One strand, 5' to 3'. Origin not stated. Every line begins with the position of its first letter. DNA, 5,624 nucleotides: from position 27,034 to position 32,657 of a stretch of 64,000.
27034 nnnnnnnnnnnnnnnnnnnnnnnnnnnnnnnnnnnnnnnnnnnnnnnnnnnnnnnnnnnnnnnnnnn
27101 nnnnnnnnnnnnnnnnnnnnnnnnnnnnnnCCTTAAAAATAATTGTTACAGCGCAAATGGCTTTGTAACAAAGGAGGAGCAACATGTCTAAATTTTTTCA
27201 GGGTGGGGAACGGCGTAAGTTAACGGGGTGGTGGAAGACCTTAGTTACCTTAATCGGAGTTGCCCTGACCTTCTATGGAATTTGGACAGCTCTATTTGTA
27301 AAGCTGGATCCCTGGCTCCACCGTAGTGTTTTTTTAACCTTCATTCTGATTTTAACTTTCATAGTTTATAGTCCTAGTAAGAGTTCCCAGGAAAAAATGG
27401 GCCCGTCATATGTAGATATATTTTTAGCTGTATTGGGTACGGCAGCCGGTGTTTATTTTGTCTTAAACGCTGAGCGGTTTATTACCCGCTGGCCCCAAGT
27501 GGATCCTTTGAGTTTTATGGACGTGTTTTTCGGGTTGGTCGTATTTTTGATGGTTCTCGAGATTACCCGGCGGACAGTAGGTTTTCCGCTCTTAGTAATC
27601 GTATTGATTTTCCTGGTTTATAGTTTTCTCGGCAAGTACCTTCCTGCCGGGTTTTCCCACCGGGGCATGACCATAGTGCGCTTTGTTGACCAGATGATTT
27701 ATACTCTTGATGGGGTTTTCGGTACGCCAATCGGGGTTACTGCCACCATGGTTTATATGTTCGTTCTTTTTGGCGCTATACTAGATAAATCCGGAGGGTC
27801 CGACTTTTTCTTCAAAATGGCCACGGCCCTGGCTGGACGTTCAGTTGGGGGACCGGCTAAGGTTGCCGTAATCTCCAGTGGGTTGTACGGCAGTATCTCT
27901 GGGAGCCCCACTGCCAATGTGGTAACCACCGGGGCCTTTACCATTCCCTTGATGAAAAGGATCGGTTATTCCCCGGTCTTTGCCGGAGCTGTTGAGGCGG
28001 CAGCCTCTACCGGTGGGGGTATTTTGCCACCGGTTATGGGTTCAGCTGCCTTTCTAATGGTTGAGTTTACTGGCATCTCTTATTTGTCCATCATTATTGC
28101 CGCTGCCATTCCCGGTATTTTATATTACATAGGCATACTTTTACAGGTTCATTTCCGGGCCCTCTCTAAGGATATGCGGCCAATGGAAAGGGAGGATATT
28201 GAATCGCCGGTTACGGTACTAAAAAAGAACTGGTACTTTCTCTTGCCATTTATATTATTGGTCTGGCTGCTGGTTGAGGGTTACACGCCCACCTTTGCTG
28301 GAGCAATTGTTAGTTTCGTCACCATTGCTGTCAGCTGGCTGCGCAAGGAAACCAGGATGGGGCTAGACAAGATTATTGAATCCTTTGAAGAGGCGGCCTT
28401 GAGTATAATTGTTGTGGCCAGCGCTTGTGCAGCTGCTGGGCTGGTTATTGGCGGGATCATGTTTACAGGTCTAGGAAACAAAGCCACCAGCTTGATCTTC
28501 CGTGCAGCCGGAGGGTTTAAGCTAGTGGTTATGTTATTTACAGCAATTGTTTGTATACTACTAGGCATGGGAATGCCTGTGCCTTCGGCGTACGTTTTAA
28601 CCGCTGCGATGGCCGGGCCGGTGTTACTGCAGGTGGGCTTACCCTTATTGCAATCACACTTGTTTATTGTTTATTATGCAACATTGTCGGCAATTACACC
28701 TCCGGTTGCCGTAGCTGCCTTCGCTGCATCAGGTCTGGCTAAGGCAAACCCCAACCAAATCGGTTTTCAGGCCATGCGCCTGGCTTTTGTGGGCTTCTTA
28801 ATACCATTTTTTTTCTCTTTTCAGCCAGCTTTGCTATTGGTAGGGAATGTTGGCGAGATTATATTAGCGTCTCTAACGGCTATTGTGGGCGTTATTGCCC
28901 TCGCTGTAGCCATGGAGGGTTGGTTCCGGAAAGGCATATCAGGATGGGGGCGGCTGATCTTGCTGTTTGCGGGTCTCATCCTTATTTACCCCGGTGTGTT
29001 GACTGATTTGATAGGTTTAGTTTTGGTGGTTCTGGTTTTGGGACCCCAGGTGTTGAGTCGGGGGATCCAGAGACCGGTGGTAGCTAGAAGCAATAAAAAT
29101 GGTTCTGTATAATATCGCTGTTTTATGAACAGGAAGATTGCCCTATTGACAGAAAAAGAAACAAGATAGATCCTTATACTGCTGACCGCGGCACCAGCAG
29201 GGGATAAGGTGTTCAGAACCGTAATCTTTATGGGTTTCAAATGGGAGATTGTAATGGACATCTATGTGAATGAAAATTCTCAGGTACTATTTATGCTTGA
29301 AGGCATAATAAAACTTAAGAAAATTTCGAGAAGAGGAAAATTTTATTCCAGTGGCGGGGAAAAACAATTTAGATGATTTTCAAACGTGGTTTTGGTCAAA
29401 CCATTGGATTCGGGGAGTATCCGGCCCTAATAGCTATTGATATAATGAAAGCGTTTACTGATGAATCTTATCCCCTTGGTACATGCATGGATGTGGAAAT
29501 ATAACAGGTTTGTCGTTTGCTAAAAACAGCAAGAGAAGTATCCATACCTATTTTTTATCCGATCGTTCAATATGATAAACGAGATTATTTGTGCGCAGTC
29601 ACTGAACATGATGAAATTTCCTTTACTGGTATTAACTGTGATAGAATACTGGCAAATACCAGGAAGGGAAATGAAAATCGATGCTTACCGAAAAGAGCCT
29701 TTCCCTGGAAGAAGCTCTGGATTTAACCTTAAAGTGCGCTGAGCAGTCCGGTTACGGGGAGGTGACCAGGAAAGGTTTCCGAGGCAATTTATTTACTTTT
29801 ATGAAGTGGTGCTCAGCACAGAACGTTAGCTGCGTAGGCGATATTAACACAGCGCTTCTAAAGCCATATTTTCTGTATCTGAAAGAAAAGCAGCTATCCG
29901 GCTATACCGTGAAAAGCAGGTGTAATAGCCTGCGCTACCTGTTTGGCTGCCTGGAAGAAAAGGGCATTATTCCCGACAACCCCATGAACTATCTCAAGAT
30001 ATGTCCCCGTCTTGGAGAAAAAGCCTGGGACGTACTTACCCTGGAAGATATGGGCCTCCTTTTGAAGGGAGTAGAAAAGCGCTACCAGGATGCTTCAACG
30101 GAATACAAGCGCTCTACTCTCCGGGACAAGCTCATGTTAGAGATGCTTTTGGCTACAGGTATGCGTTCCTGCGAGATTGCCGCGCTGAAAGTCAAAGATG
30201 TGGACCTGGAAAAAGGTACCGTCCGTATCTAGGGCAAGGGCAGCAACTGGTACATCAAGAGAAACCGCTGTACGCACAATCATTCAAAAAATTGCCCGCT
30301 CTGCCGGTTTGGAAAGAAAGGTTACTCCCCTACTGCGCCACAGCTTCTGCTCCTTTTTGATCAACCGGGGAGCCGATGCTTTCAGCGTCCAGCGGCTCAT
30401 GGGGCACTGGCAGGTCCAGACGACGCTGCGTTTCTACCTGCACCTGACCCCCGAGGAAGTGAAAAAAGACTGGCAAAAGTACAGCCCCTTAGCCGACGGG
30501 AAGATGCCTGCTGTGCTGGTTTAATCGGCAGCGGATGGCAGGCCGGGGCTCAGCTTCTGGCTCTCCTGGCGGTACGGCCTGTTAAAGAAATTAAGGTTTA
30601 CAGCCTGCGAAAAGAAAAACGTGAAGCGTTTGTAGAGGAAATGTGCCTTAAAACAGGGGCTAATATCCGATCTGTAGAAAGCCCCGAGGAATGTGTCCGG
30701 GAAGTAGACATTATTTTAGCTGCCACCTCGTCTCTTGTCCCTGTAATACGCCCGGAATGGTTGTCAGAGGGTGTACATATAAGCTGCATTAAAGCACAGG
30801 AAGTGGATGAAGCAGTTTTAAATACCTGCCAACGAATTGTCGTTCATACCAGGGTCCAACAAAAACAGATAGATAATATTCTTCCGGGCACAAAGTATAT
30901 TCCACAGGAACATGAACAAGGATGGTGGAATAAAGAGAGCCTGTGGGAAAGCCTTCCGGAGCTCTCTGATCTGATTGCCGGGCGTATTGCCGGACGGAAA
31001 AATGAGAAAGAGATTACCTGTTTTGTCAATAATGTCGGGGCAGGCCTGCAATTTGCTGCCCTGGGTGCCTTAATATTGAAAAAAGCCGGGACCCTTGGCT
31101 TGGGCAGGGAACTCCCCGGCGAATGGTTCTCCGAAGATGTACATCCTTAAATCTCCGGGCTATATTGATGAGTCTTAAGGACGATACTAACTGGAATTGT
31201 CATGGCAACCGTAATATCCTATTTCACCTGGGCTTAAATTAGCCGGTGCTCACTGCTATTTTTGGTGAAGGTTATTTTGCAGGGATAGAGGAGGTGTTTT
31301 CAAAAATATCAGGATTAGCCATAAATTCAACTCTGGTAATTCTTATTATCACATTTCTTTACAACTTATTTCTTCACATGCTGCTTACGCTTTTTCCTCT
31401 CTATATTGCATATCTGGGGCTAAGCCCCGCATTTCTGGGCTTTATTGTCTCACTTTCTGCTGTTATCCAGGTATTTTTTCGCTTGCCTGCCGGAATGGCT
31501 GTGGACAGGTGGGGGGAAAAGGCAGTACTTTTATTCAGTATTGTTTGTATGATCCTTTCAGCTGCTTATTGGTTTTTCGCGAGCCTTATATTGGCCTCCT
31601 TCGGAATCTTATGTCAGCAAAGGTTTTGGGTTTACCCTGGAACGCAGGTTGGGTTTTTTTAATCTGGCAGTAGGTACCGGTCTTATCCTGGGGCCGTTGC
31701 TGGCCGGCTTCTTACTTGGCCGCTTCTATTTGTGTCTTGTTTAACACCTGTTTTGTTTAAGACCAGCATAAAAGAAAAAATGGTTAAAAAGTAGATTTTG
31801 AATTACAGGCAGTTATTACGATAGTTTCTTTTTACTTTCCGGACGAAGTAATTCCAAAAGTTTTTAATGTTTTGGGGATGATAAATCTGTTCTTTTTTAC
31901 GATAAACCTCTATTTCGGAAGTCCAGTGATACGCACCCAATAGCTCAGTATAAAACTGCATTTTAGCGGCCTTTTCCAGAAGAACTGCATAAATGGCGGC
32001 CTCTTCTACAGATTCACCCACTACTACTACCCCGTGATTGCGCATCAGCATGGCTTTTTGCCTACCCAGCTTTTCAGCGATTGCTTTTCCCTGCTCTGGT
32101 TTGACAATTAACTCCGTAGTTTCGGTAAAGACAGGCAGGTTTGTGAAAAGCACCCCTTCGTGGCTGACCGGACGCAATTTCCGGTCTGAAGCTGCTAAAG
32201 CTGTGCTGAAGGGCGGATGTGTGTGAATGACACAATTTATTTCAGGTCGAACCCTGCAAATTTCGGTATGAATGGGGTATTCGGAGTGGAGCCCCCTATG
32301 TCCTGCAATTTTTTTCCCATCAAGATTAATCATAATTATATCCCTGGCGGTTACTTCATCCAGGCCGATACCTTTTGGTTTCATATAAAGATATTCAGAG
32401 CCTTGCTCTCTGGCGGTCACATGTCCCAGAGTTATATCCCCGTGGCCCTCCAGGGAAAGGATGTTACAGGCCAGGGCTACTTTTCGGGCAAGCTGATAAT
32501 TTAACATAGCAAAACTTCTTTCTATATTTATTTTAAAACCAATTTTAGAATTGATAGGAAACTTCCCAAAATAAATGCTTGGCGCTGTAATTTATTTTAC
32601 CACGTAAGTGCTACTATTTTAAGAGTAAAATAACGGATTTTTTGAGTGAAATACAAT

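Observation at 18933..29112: Candidate anaerobic aromatic dicarboxylate (phthalate-type) CoA-transfer/decarboxylation island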

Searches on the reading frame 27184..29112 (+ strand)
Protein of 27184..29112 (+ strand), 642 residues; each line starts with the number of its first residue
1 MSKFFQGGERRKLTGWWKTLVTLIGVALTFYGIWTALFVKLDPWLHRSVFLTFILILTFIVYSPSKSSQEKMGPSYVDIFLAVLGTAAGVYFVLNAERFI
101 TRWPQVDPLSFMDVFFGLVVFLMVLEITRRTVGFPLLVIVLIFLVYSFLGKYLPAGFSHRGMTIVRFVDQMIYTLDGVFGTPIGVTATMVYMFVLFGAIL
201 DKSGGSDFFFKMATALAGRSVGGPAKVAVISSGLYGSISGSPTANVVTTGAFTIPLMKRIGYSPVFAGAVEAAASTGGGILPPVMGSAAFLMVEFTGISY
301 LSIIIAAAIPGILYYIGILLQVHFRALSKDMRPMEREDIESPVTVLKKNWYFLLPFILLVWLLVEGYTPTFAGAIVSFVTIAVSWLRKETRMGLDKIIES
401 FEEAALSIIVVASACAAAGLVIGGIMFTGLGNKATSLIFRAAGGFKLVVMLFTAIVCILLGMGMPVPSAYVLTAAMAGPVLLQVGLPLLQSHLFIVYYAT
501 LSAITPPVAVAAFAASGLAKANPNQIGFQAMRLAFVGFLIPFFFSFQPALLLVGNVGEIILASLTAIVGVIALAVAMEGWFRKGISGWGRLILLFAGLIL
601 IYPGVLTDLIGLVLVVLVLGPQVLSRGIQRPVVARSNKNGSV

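Call 3: search_protein_families(library=pfam, proteins=[window:27184-29112:+])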
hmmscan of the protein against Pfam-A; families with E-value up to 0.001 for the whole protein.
window:27184-29112:+ (642 aa): 2 families
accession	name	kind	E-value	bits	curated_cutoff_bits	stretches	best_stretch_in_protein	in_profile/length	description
PF06808.19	DctM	-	3.3e-91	306.6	23.8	1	119-556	1-410/413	Tripartite ATP-independent periplasmic transporter, DctM component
PF11874.13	DUF3394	-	6.2e-05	23.2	28.2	1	560-610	2-52/181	Domain of unknown function (DUF3394)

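Call 51: search_protein_families(library=ncbifam, proteins=[window:27184-29112:+], max_evalue=0.00001)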
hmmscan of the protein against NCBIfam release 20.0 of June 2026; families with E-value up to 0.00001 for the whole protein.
window:27184-29112:+ (642 aa): 3 families
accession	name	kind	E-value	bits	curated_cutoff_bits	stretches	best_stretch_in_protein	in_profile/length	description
TIGR02123.1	TRAP_fused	subfamily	4.6e-194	646.6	320.65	1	18-619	2-605/615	TRAP transporter fused permease subunit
TIGR00786.1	dctM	subfamily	2.2e-33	115.6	268.45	1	189-545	42-395/405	TRAP transporter large permease subunit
NF011634.1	PRK15060.1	equivalog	3.3e-12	46.2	800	1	189-551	58-417/425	2,3-diketo-L-gulonate TRAP transporter large permease YiaN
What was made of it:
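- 27184..29112 (+): Fused TRAP (DctQM-type) permease, 642 aa. Calls 3, 51 (TIGR02123: 647 bits, cut-off 321).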

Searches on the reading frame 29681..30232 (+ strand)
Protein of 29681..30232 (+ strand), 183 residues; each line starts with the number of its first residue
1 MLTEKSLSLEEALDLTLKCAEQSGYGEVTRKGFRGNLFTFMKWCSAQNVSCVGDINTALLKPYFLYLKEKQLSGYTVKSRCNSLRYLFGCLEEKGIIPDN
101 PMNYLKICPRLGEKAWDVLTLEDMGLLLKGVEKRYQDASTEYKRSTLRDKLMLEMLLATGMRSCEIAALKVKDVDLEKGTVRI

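Call 15: search_protein_families(library=pfam, proteins=[window:29681-30232:+], max_evalue=0.00001)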
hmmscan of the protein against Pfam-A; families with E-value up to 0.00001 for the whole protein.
window:29681-30232:+ (183 aa): 1 family
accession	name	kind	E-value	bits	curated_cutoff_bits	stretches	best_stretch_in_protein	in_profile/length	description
PF00589.27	Phage_integrase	-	6.4e-09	36.3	27.1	1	141-183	17-58/172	Phage integrase family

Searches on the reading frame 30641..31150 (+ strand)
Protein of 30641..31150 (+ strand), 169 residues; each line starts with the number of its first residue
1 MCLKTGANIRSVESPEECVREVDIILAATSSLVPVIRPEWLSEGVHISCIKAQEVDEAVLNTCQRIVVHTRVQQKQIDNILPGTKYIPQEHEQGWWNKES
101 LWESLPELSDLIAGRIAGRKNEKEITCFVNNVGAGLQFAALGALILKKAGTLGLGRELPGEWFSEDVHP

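Call 15: search_protein_families(library=pfam, proteins=[window:30641-31150:+], max_evalue=0.00001)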
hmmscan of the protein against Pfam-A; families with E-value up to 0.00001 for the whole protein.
window:30641-31150:+ (169 aa): 1 family
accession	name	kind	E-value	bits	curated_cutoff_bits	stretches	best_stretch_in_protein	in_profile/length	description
PF02423.21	OCD_Mu_crystall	-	1.6e-14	54.1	24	1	3-128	175-290/314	Ornithine cyclodeaminase/mu-crystallin family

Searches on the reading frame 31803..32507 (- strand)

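Call 15: search_protein_families(library=pfam, proteins=[window:31803-32507:-], max_evalue=0.00001)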
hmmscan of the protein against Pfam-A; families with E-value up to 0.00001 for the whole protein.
window:31803-32507:- (234 aa): 1 family
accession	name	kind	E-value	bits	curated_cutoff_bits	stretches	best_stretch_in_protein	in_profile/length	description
PF00596.27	Aldolase_II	-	3.4e-44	151.4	22.2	1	9-184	2-182/183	Class II Aldolase and Adducin N-terminal domain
